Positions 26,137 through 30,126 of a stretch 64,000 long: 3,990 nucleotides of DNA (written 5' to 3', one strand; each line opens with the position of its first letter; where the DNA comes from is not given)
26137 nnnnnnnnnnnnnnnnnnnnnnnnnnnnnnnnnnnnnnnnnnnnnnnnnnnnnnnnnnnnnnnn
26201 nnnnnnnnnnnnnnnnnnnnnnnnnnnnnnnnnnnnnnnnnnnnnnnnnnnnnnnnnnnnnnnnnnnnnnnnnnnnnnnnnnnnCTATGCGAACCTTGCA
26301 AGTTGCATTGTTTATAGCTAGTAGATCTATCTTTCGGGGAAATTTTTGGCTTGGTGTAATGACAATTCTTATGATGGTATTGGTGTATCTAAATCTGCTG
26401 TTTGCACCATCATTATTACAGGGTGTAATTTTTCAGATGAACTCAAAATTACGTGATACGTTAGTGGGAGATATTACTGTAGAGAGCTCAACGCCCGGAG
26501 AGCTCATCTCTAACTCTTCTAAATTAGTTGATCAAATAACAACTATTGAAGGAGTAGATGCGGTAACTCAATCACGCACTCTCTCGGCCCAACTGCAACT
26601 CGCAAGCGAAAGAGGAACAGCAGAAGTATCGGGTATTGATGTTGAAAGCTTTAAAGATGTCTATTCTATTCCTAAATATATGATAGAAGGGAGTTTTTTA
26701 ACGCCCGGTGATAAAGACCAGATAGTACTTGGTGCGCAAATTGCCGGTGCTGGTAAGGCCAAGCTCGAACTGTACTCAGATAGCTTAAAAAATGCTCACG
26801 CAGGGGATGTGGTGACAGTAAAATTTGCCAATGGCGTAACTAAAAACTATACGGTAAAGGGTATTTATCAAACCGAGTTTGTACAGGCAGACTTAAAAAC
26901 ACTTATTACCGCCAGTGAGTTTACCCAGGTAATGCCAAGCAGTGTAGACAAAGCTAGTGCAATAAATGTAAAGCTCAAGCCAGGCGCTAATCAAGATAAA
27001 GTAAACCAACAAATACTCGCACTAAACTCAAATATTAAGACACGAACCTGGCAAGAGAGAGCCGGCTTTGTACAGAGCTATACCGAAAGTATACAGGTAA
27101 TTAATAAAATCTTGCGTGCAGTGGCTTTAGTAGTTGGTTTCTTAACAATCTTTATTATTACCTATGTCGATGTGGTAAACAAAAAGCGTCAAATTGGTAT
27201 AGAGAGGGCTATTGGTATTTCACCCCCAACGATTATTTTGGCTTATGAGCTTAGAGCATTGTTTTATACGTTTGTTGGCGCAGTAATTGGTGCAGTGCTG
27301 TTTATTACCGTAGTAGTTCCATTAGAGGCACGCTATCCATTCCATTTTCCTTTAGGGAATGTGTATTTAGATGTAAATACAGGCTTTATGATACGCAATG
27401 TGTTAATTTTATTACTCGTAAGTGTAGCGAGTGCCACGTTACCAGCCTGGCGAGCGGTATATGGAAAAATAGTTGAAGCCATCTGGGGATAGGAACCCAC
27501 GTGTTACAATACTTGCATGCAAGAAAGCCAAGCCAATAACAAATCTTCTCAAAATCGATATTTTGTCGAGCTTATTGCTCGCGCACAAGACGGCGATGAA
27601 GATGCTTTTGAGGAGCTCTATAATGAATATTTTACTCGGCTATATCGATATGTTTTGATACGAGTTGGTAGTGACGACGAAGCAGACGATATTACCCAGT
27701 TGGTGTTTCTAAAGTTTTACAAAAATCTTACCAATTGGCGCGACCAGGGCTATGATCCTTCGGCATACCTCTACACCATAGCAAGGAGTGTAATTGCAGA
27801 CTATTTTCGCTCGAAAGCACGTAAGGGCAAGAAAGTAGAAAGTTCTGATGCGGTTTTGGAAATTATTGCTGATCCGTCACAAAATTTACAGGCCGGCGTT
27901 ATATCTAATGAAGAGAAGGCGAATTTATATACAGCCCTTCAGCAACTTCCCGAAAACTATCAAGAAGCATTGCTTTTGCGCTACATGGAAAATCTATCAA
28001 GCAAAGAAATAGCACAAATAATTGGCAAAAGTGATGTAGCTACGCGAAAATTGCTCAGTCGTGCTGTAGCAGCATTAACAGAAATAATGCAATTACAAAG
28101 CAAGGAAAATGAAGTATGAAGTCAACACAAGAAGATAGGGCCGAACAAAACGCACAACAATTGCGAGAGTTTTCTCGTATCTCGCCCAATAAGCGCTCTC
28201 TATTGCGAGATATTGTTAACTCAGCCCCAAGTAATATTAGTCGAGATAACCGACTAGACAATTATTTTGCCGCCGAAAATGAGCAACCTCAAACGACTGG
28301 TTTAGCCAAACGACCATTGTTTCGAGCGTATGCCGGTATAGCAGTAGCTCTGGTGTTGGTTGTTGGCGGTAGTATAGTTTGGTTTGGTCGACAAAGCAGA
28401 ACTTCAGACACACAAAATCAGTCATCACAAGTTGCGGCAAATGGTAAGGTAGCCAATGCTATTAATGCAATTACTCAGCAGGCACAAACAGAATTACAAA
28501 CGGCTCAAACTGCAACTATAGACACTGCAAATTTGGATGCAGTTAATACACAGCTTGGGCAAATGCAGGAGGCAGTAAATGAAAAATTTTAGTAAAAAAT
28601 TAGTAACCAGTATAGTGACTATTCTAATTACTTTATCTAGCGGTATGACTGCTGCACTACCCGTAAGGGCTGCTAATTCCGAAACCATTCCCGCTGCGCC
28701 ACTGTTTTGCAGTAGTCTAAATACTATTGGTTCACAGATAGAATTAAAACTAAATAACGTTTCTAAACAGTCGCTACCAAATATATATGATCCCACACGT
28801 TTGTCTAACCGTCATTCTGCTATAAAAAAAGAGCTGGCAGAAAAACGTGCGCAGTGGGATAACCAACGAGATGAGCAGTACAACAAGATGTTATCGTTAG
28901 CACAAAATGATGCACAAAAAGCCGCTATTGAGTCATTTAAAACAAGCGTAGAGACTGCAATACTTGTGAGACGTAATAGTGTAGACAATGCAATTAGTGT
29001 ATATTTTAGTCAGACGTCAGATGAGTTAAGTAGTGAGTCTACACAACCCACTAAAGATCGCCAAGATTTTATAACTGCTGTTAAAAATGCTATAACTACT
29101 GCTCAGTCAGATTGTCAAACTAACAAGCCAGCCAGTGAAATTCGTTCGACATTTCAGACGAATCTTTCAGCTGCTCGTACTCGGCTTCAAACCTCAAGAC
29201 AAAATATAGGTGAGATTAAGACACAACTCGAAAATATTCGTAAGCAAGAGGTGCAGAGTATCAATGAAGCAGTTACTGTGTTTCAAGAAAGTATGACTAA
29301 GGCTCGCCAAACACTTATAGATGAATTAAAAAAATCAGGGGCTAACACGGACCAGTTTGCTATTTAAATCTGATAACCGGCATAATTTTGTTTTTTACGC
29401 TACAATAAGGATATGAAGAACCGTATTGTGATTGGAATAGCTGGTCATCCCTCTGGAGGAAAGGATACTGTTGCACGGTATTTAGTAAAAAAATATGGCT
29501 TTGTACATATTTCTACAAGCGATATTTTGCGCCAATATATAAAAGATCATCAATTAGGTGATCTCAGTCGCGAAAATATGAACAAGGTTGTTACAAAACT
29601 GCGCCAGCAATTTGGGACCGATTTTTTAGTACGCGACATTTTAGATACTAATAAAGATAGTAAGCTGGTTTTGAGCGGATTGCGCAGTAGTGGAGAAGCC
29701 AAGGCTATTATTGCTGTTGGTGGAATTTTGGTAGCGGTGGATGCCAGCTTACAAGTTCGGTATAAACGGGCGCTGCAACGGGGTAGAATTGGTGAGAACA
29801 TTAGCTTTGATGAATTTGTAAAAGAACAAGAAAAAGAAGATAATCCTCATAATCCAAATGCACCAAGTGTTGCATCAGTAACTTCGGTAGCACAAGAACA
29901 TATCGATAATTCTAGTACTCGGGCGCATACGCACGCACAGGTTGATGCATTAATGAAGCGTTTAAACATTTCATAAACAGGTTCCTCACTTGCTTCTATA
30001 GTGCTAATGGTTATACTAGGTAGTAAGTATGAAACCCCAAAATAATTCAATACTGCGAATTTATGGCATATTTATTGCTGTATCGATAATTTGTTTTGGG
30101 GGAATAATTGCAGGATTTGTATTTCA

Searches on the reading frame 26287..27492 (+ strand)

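Call 48: search_protein_families(library=pfam, proteins=[window:26287-27492:+], max_evalue=0.0001)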
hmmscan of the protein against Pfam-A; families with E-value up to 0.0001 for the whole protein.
window:26287-27492:+ (401 aa): 2 families
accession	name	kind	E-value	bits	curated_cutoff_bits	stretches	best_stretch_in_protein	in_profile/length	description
PF12704.14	MacB_PCD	-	3.3e-11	44.3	27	1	42-245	20-206/207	MacB-like periplasmic core domain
PF02687.27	FtsX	-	7.8e-11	42.5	25.5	1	278-391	5-116/120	FtsX-like permease C-terminal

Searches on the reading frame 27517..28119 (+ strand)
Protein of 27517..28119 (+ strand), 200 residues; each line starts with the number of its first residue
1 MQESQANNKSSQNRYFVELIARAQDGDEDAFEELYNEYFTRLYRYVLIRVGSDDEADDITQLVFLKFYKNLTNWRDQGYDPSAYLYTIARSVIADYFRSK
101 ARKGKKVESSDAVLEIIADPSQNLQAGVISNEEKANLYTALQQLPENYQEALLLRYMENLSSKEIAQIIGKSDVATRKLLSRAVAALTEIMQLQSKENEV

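Call 48: search_protein_families(library=pfam, proteins=[window:27517-28119:+], max_evalue=0.0001)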
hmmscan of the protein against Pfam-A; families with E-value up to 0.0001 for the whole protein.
window:27517-28119:+ (200 aa): 5 families
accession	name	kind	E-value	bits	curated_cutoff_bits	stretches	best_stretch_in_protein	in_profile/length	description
PF04542.20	Sigma70_r2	-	1e-15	57.7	24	1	34-102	1-70/71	Sigma-70 region 2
PF08281.18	Sigma70_r4_2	-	5.4e-15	55.2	25.7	1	136-187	3-54/54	Sigma-70, region 4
PF07638.17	Sigma70_ECF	-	1.4e-09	38.6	21.1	1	16-181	4-173/185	ECF sigma factor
PF04545.22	Sigma70_r4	-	2.8e-08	33.6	24.1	1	140-187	1-48/50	Sigma-70, region 4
PF22233.2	PhyR_sigma-like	-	4.8e-05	23.5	27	0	150-185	10-45/50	Response regulator PhyR, sigma-like domain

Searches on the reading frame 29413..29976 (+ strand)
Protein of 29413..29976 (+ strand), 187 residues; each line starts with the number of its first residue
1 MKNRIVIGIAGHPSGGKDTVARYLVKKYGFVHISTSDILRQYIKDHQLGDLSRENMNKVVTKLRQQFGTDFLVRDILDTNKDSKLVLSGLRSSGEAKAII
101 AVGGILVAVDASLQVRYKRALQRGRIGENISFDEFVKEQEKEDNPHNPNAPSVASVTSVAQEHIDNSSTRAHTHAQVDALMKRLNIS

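Call 48: search_protein_families(library=pfam, proteins=[window:29413-29976:+], max_evalue=0.0001)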
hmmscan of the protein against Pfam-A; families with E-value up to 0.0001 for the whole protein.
window:29413-29976:+ (187 aa): 3 families
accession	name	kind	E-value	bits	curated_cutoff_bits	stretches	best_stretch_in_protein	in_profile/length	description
PF13207.12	AAA_17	-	1e-11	45.7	27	1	11-122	2-121/136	AAA domain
PF13238.12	AAA_18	-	1.8e-10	41.8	29.4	1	7-129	1-117/128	AAA domain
PF00406.28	ADK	-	2.6e-09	37.8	26.8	1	9-128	1-122/151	Adenylate kinase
